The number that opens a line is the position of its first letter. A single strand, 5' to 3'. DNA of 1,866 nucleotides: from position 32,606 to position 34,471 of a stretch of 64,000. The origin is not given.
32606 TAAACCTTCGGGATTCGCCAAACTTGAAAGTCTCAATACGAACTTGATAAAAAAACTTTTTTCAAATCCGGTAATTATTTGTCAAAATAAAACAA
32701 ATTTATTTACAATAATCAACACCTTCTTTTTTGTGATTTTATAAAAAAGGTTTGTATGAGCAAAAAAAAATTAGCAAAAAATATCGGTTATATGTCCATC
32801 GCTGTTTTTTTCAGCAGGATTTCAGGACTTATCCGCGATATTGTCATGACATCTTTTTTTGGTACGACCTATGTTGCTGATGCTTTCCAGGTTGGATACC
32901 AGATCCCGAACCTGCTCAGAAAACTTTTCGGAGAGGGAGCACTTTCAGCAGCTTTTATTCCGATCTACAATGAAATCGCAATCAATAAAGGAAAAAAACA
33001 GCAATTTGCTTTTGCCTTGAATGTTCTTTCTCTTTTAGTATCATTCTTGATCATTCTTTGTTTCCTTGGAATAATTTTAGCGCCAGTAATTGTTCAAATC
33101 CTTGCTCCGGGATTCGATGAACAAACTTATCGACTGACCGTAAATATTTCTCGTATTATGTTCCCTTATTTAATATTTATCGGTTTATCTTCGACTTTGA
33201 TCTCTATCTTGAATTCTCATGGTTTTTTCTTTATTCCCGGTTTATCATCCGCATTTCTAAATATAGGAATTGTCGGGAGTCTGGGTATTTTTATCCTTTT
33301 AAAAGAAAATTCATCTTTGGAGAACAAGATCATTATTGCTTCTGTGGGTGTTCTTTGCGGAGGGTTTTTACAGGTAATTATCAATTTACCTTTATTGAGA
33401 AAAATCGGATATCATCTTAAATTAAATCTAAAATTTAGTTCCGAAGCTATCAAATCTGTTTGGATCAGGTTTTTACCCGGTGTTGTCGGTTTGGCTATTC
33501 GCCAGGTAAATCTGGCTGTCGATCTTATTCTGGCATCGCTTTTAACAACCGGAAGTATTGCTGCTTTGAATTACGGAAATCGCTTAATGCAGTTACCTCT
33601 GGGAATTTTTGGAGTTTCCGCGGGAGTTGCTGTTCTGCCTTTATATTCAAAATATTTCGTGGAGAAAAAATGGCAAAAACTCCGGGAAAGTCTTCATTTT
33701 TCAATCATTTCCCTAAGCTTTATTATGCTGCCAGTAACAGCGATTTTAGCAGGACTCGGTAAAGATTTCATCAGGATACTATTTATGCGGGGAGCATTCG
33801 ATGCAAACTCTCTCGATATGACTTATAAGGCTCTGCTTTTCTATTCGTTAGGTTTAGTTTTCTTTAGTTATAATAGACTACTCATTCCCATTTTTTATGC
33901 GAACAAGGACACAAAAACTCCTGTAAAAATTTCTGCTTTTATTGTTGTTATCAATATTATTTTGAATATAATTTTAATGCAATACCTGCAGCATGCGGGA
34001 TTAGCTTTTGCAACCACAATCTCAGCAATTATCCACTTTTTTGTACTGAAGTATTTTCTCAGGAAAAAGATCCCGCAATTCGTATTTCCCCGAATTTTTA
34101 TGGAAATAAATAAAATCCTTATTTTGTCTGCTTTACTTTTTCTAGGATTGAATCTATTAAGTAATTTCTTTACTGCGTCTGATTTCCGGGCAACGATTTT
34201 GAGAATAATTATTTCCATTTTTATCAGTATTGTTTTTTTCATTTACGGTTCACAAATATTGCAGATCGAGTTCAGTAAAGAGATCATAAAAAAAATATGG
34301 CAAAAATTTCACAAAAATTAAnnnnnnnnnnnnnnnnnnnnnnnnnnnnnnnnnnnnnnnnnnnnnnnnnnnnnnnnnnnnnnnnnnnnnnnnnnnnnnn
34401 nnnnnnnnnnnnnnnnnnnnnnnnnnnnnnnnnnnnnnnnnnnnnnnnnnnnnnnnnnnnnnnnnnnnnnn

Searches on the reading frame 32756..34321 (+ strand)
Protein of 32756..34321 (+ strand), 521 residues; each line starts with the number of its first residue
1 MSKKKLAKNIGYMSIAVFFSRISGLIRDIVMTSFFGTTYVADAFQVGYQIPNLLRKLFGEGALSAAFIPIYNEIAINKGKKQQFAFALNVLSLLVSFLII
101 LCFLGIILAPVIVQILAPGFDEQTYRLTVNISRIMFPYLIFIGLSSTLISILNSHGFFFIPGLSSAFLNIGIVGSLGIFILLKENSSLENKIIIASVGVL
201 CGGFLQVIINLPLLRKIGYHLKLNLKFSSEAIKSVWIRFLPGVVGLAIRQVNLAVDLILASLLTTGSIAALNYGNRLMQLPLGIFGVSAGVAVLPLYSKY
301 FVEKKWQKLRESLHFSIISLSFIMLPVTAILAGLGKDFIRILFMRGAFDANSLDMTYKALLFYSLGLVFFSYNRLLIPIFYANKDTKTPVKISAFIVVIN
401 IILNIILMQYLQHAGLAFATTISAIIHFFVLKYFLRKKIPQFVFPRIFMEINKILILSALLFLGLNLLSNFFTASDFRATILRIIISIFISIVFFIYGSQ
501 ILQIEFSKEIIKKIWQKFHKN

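Call 62: search_protein_families(library=pfam, proteins=[window:32756-34321:+], max_evalue=0.01)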
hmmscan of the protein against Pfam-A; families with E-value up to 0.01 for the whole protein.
window:32756-34321:+ (521 aa): 2 families
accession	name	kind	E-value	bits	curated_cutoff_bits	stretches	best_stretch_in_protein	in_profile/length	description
PF03023.19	MurJ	-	1.7e-117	393.2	27.4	1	32-473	2-437/451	Lipid II flippase MurJ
PF01554.23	MatE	-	2.4e-11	44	24.9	1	249-406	9-161/161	MatE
